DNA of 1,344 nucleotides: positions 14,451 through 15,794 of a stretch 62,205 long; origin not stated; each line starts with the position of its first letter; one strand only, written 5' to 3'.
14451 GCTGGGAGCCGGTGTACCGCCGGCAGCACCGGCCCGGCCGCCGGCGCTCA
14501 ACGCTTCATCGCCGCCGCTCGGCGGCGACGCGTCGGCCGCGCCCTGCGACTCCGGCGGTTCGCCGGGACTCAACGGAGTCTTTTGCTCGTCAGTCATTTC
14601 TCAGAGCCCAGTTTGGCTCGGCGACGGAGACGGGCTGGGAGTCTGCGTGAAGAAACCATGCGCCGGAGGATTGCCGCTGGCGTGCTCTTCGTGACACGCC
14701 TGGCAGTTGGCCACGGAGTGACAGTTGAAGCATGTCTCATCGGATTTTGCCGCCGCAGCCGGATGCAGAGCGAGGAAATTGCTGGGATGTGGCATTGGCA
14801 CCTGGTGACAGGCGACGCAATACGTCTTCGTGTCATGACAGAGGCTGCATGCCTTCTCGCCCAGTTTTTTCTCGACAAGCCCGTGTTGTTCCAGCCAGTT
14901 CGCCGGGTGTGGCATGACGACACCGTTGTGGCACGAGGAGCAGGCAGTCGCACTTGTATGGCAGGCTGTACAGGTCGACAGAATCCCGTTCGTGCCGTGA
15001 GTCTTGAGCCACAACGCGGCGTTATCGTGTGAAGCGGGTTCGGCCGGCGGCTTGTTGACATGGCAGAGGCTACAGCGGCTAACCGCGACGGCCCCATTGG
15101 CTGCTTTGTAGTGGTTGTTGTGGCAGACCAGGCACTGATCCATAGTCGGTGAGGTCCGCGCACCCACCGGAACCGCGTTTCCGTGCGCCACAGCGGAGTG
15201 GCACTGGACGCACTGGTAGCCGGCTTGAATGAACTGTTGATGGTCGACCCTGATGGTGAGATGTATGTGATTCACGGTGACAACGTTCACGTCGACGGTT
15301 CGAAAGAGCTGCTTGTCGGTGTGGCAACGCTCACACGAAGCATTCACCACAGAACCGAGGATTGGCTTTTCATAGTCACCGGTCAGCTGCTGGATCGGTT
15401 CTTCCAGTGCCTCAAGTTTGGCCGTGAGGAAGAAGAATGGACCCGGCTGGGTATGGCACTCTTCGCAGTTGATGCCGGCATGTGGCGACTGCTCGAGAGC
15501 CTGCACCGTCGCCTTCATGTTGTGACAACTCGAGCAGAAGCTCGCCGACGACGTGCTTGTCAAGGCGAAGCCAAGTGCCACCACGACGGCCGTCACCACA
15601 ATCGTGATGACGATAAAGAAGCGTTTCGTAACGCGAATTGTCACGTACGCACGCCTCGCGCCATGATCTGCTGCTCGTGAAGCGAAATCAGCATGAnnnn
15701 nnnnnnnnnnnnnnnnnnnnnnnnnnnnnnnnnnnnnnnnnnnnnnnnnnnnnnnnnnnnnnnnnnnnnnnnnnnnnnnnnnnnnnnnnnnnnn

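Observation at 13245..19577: Five multiheme cytochromes (59 CXXCH) plus a b-type cytochrome inserted inside a menaquinone-biosynthesis operon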

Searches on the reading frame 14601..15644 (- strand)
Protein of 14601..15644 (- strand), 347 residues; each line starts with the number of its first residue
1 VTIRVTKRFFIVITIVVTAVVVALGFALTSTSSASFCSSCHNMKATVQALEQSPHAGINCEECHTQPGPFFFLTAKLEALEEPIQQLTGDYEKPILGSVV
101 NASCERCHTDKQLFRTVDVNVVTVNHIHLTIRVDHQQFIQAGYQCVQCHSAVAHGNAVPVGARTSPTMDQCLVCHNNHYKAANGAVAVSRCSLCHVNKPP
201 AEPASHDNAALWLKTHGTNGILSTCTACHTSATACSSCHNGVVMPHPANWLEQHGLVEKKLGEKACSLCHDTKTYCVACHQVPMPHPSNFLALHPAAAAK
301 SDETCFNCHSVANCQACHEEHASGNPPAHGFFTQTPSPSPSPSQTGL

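Call 4: search_protein_families(library=pfam, proteins=[window:14601-15644:-], max_evalue=0.01)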
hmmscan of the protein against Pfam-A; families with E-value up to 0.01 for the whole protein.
window:14601-15644:- (347 aa): 5 families
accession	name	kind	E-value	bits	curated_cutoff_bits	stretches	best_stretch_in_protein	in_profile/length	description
PF14522.11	Cytochrome_C7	-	2.1e-12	47.1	24.8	2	133-195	3-66/67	Cytochrome c7 and related cytochrome c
PF03264.19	Cytochrom_NNT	-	5e-12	46.3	24.1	1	10-92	12-100/174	NapC/NirT cytochrome c family, N-terminal region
PF22113.1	Mtrc-MtrF_II-IV_dom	-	2.1e-10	40.8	30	2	51-152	75-166/176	Outer membrane cytochrome MtrC/MtrF-like, domains II/IV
PF09699.15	Paired_CXXCH_1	-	3.5e-08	33.4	20.6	1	275-310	8-37/41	Doubled CXXCH motif (Paired_CXXCH_1)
PF14537.11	Cytochrom_c3_2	-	1.3e-05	26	25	1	170-240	8-79/79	Cytochrome c3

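Call 5: search_protein_families(library=ncbifam, proteins=[window:14601-15644:-], max_evalue=0.01)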
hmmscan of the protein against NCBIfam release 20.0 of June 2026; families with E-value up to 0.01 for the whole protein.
window:14601-15644:- (347 aa): 6 families
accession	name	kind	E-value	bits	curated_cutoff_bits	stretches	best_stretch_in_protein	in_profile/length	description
TIGR03153.1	cytochr_NrfH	equivalog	2.9e-11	43.6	134.2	1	12-154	5-138/138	cytochrome c nitrite reductase small subunit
TIGR03508.1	decahem_SO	subfamily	5.1e-06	26.1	192.2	1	36-157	145-255/258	DmsE family decaheme c-type cytochrome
TIGR02162.1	torC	equivalog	0.00068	19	478.2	1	11-154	20-178/387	pentaheme c-type cytochrome TorC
NF011606.0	PRK15032.1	equivalog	0.00099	18.3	455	1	11-85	25-102/390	pentaheme c-type cytochrome TorC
TIGR02161.1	napC_nirT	subfamily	0.0015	18.4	310.6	1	10-154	19-179/185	periplasmic nitrate (or nitrite) reductase c-type cytochrome, NapC/NirT family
NF041762.1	diheme_GEGP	equivalog_domain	0.008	15.4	300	1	167-214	25-73/359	GEGP motif-containing diheme protein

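Call 54: find_homologous_proteins(query=window:14601-15644:-, max_evalue=0.00001)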
Query window:14601-15644:- (347 aa): 189 proteins with E <= 0.00001 among 3758 candidates; the best 120 are listed.
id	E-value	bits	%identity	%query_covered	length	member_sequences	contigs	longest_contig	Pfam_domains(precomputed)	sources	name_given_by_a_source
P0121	1.6e-230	782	98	100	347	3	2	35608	PF09699.16,PF14537.12,PF03264.20,PF14522.12,PF22113.2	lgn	-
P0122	2.4e-159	548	70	96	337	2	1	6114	PF14537.12,PF03264.20,PF14522.12,PF22113.2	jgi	jgi:nitrate/TMAO reductase-like tetraheme cytochrome c subunit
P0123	1.5e-133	463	59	100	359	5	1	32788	PF14537.12,PF03264.20,PF14522.12,PF22113.2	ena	-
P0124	3.3e-133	462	61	96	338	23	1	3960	PF14537.12,PF03264.20,PF14522.12,PF22113.2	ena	-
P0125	3.0e-128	446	59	91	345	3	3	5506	PF09699.16,PF14537.12,PF03264.20,PF14522.12,PF22113.2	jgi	jgi:nitrate/TMAO reductase-like tetraheme cytochrome c subunit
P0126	4.0e-128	445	59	100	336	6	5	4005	PF14537.12,PF03264.20,PF14522.12,PF22113.2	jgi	jgi:nitrate/TMAO reductase-like tetraheme cytochrome c subunit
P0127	1.4e-127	444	59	100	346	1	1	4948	PF14537.12,PF03264.20,PF14522.12,PF22113.2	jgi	jgi:nitrate/TMAO reductase-like tetraheme cytochrome c subunit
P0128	2.3e-127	443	58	97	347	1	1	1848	PF14537.12,PF03264.20,PF14522.12,PF22113.2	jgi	jgi:nitrate/TMAO reductase-like tetraheme cytochrome c subunit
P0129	5.5e-125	435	55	96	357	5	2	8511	PF14537.12,PF03264.20,PF02085.22,PF14522.12,PF22113.2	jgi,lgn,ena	jgi:nitrate/TMAO reductase-like tetraheme cytochrome c subunit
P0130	3.0e-124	433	58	96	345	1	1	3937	PF14537.12,PF03264.20,PF14522.12,PF22113.2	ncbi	ncbi:MAG: NapC/NirT family cytochrome c [Mycobacteriaceae bacterium]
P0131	3.8e-124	432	58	90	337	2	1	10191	PF09699.16,PF14537.12,PF03264.20,PF14522.12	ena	-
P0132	7.6e-124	431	57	96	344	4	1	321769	PF09699.16,PF14537.12,PF03264.20,PF14522.12,PF22113.2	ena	-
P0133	8.2e-124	431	58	96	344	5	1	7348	PF14537.12,PF03264.20,PF14522.12,PF22113.2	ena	-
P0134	1.7e-123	430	59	93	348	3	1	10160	PF14537.12,PF03264.20,PF02085.22,PF14522.12,PF22113.2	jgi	jgi:cytochrome c-type protein NapC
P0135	2.0e-123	430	55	99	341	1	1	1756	PF14537.12,PF03264.20,PF14522.12,PF22113.2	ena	-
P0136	2.3e-123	430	58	96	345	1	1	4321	PF14537.12,PF03264.20,PF14522.12,PF22113.2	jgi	jgi:nitrate/TMAO reductase-like tetraheme cytochrome c subunit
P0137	3.1e-122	426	54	99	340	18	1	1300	PF14537.12,PF03264.20,PF14522.12,PF22113.2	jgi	jgi:nitrate/TMAO reductase-like tetraheme cytochrome c subunit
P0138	1.2e-121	424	57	97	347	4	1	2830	PF14537.12,PF03264.20,PF14522.12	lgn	-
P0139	2.1e-121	423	57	97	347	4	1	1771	PF14537.12,PF03264.20,PF14522.12,PF22113.2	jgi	-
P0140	2.3e-121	423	60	92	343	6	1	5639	PF14537.12,PF03264.20,PF02085.22,PF14522.12,PF22113.2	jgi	-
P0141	2.7e-121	423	60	92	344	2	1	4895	PF14537.12,PF03264.20,PF02085.22,PF14522.12,PF22113.2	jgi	-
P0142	3.4e-121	423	57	97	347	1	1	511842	PF09699.16,PF14537.12,PF03264.20,PF14522.12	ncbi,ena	-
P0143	4.6e-121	422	54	99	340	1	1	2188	PF14537.12,PF03264.20,PF14522.12,PF22113.2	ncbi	-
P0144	1.2e-120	421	55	100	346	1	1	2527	PF09699.16,PF14537.12,PF03264.20,PF14522.12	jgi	jgi:nitrate/TMAO reductase-like tetraheme cytochrome c subunit/ribosomal protein S27AE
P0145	1.5e-120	420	56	90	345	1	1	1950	PF14537.12,PF03264.20,PF14522.12,PF22113.2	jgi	jgi:nitrate/TMAO reductase-like tetraheme cytochrome c subunit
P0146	1.8e-120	420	54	99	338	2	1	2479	PF14537.12,PF03264.20,PF14522.12,PF22113.2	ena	-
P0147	1.8e-120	420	55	97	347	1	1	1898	PF14537.12,PF03264.20,PF14522.12,PF22113.2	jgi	jgi:nitrate/TMAO reductase-like tetraheme cytochrome c subunit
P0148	2.2e-120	420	55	97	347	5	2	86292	PF14537.12,PF03264.20,PF14522.12,PF22113.2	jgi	jgi:nitrate/TMAO reductase-like tetraheme cytochrome c subunit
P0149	4.4e-120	419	57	98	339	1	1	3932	PF09699.16,PF14537.12,PF03264.20,PF14522.12,PF22113.2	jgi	jgi:nitrate/TMAO reductase-like tetraheme cytochrome c subunit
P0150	7.4e-120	418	55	97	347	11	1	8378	PF14537.12,PF03264.20,PF14522.12,PF22113.2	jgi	jgi:hypothetical protein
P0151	7.8e-120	418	57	97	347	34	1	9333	PF09699.16,PF14537.12,PF03264.20,PF14522.12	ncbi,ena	-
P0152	9.5e-120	418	55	100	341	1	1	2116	PF03264.20,PF14522.12,PF22113.2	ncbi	-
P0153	1.5e-119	417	58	95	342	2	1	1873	PF09699.16,PF14537.12,PF03264.20,PF14522.12,PF22113.2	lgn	-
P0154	2.7e-119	416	58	97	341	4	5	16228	PF14537.12,PF03264.20,PF14522.12,PF22113.2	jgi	jgi:nitrate/TMAO reductase-like tetraheme cytochrome c subunit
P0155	3.4e-119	416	57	91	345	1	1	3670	PF14537.12,PF03264.20,PF14522.12,PF22113.2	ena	-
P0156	4.5e-119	416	52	99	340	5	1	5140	PF14537.12,PF03264.20,PF14522.12,PF22113.2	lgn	-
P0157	4.5e-119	416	56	99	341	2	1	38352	PF14537.12,PF03264.20,PF14522.12,PF22113.2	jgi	jgi:nitrate/TMAO reductase-like tetraheme cytochrome c subunit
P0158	5.6e-119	415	55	96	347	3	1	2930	PF14537.12,PF03264.20,PF14522.12,PF22113.2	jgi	jgi:cytochrome c5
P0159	6.1e-119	415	55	97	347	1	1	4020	PF14537.12,PF03264.20,PF14522.12,PF22113.2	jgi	jgi:nitrate/TMAO reductase-like tetraheme cytochrome c subunit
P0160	6.4e-119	415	56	96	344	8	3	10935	PF14537.12,PF03264.20,PF14522.12,PF22113.2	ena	-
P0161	7.8e-119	415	54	100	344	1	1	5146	PF09699.16,PF14537.12,PF03264.20,PF14522.12,PF22113.2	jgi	jgi:nitrate/TMAO reductase-like tetraheme cytochrome c subunit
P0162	1.1e-118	414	54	100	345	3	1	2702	PF14537.12,PF03264.20,PF14522.12,PF22113.2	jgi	jgi:nitrate/TMAO reductase-like tetraheme cytochrome c subunit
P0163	5.1e-118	412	53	99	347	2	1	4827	PF14537.12,PF03264.20,PF14522.12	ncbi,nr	ncbi:MAG: NapC/NirT family cytochrome c [Actinobacteria bacterium]|nr:NapC/NirT family cytochrome c 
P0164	6.8e-118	412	54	96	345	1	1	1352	PF14537.12,PF03264.20,PF14522.12,PF22113.2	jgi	jgi:nitrate/TMAO reductase-like tetraheme cytochrome c subunit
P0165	8.4e-118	411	54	96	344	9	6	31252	PF09699.16,PF14537.12,PF03264.20,PF14522.12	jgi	-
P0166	1.0e-117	411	54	99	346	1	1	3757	PF14537.12,PF03264.20,PF14522.12,PF22113.2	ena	-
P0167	2.0e-117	410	54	100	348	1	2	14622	PF03264.20,PF14522.12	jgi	jgi:nitrate/TMAO reductase-like tetraheme cytochrome c subunit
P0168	2.1e-117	410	55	97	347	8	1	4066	PF09699.16,PF14537.12,PF03264.20,PF14522.12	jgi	jgi:cytochrome c nitrite reductase small subunit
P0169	2.2e-117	410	55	96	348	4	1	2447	PF09699.16,PF14537.12,PF03264.20,PF14522.12,PF22113.2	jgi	jgi:nitrate/TMAO reductase-like tetraheme cytochrome c subunit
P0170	3.0e-117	410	53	100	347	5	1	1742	PF14537.12,PF03264.20,PF14522.12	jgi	-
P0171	4.9e-117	409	55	98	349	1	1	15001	PF14537.12,PF03264.20,PF14522.12,PF22113.2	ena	-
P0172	5.3e-117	409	55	96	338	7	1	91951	PF14537.12,PF03264.20,PF14522.12,PF22113.2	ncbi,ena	-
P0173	5.7e-117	409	53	96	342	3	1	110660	PF09699.16,PF03264.20,PF14522.12,PF22113.2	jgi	-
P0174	8.8e-117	408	53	96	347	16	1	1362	PF03264.20,PF14522.12,PF22113.2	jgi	jgi:nitrate/TMAO reductase-like tetraheme cytochrome c subunit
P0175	9.7e-117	408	52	96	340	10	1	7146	PF14537.12,PF03264.20,PF14522.12,PF22113.2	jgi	jgi:nitrate/TMAO reductase-like tetraheme cytochrome c subunit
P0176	9.7e-116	405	52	96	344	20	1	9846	PF14537.12,PF03264.20,PF14522.12,PF22113.2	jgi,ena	jgi:nitrate/TMAO reductase-like tetraheme cytochrome c subunit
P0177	1.6e-115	404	53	100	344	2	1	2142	PF14537.12,PF03264.20,PF14522.12,PF22113.2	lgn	-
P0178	1.6e-115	404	52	100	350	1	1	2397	PF14537.12,PF03264.20,PF14522.12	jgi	jgi:nitrate/TMAO reductase-like tetraheme cytochrome c subunit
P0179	1.9e-115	404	54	97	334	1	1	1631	PF14537.12,PF03264.20,PF14522.12,PF22113.2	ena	-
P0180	3.3e-115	403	53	99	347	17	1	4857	PF14537.12,PF03264.20,PF14522.12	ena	-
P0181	3.4e-115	403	53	100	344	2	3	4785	PF09699.16,PF14537.12,PF03264.20,PF14522.12,PF22113.2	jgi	-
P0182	3.5e-115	403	52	99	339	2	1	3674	PF14537.12,PF03264.20,PF14522.12,PF22113.2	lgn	-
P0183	3.7e-115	403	53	100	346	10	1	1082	PF14537.12,PF03264.20,PF14522.12,PF22113.2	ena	-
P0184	5.1e-115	402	54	97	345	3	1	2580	PF14537.12,PF03264.20,PF14522.12,PF22113.2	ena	-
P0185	5.3e-115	402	53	99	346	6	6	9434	PF14537.12,PF03264.20,PF14522.12,PF22113.2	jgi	-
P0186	5.3e-115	402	53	97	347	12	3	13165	PF03264.20,PF14522.12,PF22113.2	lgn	-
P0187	5.5e-115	402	53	100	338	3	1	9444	PF14537.12,PF03264.20,PF14522.12,PF22113.2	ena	-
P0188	7.2e-115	402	53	99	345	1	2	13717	PF14537.12,PF03264.20,PF14522.12,PF22113.2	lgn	-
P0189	7.7e-115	402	54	100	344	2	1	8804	PF14537.12,PF03264.20,PF14522.12,PF22113.2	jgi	jgi:nitrate/TMAO reductase-like tetraheme cytochrome c subunit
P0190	8.6e-115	402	54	100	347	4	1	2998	PF09699.16,PF03264.20,PF14522.12,PF22113.2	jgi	jgi:nitrate/TMAO reductase-like tetraheme cytochrome c subunit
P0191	1.0e-114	401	52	99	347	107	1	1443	PF14537.12,PF03264.20,PF14522.12,PF22113.2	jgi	jgi:trimethylamine-N-oxide reductase cytochrome c-type subunit TorC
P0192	1.5e-114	401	52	99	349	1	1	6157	PF14537.12,PF03264.20,PF14522.12,PF22113.2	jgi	jgi:hypothetical protein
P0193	1.6e-114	401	53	100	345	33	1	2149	PF14537.12,PF03264.20,PF14522.12,PF22113.2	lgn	-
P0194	1.6e-114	401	52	96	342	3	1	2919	PF14537.12,PF03264.20,PF14522.12,PF22113.2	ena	-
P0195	2.3e-114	400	53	99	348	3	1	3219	PF14537.12,PF03264.20,PF14522.12,PF22113.2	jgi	-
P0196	2.4e-114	400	52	99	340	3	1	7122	PF09699.16,PF14537.12,PF03264.20,PF14522.12,PF22113.2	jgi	-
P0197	3.0e-114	400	52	100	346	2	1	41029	PF14537.12,PF03264.20,PF14522.12,PF22113.2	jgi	-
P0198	4.2e-114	399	52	97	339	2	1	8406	PF14537.12,PF03264.20,PF14522.12,PF22113.2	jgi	jgi:hypothetical protein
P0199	6.9e-114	399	53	98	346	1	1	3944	PF14537.12,PF03264.20,PF14522.12,PF22113.2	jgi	jgi:nitrate/TMAO reductase-like tetraheme cytochrome c subunit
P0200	7.6e-114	398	53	100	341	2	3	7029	PF03264.20,PF14522.12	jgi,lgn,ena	-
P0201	8.0e-114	398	52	99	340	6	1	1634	PF03264.20,PF14522.12,PF22113.2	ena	-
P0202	8.4e-114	398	53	100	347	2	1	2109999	PF14537.12,PF03264.20,PF14522.12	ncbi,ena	-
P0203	1.0e-113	398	53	96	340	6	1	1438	PF14537.12,PF03264.20,PF14522.12,PF22113.2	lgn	-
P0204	1.1e-113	398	52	100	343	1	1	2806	PF14537.12,PF03264.20,PF14522.12,PF22113.2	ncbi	-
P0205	1.3e-113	398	54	96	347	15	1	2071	PF03264.20,PF14522.12,PF22113.2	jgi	-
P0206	1.5e-113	397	56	91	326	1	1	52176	PF14537.12,PF03264.20,PF14522.12,PF22113.2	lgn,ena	-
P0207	2.2e-113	397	55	92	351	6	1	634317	PF14537.12,PF03264.20,PF14522.12,PF22113.2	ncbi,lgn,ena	-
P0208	2.2e-113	397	51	99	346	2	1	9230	PF14537.12,PF03264.20,PF14522.12,PF22113.2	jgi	jgi:nitrate/TMAO reductase-like tetraheme cytochrome c subunit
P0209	2.6e-113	397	54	96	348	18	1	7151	PF14537.12,PF03264.20,PF22113.2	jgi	jgi:nitrate/TMAO reductase-like tetraheme cytochrome c subunit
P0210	5.6e-113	396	51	100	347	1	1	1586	PF09699.16,PF14537.12,PF03264.20,PF14522.12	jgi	jgi:nitrate/TMAO reductase-like tetraheme cytochrome c subunit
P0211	8.1e-113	395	53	87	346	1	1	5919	PF14537.12,PF03264.20,PF14522.12,PF22113.2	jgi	jgi:nitrate/TMAO reductase-like tetraheme cytochrome c subunit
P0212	2.0e-112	394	53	99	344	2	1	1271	PF14537.12,PF03264.20,PF14522.12,PF22113.2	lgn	-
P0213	3.0e-112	393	53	100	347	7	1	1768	PF14537.12,PF03264.20,PF14522.12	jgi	jgi:nitrate/TMAO reductase-like tetraheme cytochrome c subunit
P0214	6.3e-112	392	51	100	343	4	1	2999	PF14537.12,PF03264.20,PF14522.12,PF22113.2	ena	-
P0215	6.5e-112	392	51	100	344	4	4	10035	PF14537.12,PF03264.20,PF14522.12,PF22113.2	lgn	-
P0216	6.5e-112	392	53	98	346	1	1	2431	PF14537.12,PF03264.20,PF14522.12,PF22113.2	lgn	-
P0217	9.2e-112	392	51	100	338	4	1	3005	PF14537.12,PF03264.20,PF14522.12,PF22113.2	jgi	-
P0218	1.1e-111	391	52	100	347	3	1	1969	PF09699.16,PF03264.20,PF14522.12,PF22113.2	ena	-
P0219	3.8e-111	390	54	92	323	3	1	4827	PF14537.12,PF03264.20,PF14522.12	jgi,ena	-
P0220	5.1e-111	389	50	100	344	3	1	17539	PF14537.12,PF03264.20,PF14522.12,PF22113.2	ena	-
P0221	1.9e-110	387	51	92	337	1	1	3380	PF03264.20,PF14522.12,PF22113.2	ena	-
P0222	1.9e-110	387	52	89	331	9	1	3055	PF14537.12,PF03264.20,PF14522.12,PF22113.2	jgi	jgi:nitrate/TMAO reductase-like tetraheme cytochrome c subunit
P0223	2.4e-110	387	50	100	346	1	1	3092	PF14537.12,PF03264.20,PF14522.12,PF22113.2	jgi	jgi:hypothetical protein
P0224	6.9e-110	385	51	98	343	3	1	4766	PF14537.12,PF03264.20,PF14522.12,PF22113.2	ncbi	-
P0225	8.8e-110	385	52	96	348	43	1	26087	PF14537.12,PF03264.20,PF22113.2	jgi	-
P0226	1.5e-109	384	51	99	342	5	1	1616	PF14537.12,PF03264.20,PF14522.12,PF22113.2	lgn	-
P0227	2.4e-109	384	51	92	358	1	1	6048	PF14537.12,PF03264.20,PF14522.12,PF22113.2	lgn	-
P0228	4.7e-109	383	50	100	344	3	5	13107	PF14537.12,PF03264.20,PF14522.12,PF22113.2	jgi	-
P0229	8.5e-109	382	52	96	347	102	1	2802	PF14537.12,PF03264.20,PF14522.12,PF22113.2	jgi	jgi:nitrate/TMAO reductase-like tetraheme cytochrome c subunit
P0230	2.2e-107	377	50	99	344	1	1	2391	PF14537.12,PF03264.20,PF14522.12,PF22113.2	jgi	jgi:nitrate/TMAO reductase-like tetraheme cytochrome c subunit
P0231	2.0e-104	367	47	95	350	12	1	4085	PF14537.12,PF03264.20,PF14522.12,PF22113.2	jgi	-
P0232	1.3e-102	361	50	92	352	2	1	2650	PF14537.12,PF03264.20,PF14522.12,PF22113.2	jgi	jgi:nitrate/TMAO reductase-like tetraheme cytochrome c subunit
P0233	3.0e-102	360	50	88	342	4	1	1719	PF14537.12,PF03264.20,PF14522.12,PF22113.2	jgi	jgi:cytochrome c nitrite reductase small subunit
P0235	6.7e-101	356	53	86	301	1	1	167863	PF14537.12,PF03264.20,PF14522.12,PF22113.2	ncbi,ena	-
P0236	3.7e-87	311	52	80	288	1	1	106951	PF03264.20,PF14522.12,PF22113.2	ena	-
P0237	4.2e-79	284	38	92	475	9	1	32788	PF09699.16,PF03264.20,PF14522.12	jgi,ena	-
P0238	3.2e-74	268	55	66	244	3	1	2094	PF14537.12,PF03264.20,PF14522.12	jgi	-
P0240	3.7e-57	212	54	53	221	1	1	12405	PF03264.20,PF14522.12,PF22113.2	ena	-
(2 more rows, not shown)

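Call 62: predict_structure(alignment_id=A3)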
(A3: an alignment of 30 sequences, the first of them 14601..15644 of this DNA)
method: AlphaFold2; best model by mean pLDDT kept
length: 347 residues; sequences in the alignment: 30
mean_pLDDT: 52.7   pTM: 0.41
mean pLDDT of the five models: 52.7, 52.0, 50.8, 48.1, 45.4
residues with pLDDT >= 90: 10; 70-90: 65; 50-70: 54; < 50: 218
segments of 3 or more residues with pLDDT < 50: 66-98, 122-129, 159-174, 176-231, 238-246, 250-287, 293-344
pLDDT, mean of each block of 10 residues (from residue 1): 70 92 75 71 75 82 55 39 33 41 79 73 47 68 67 63 41 45 39 46 41 40 42 50 48 44 44 40 45 44 43 45 40 33 43
secondary structure, 60 per line:
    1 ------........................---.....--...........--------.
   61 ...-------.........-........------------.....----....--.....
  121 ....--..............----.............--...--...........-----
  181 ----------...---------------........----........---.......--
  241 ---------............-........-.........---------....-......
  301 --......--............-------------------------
elements in order: H7-30 H34-38 H41-51 H60-63 H71-79 H81-88 H101-105 H110-113 E116-124 E127-134 H135-140 H145-157 H165-175 H209-216 H221-228 H232-238 H250-261 H263-270 H272-280 H290-293 H295-300 H303-308 H311-322
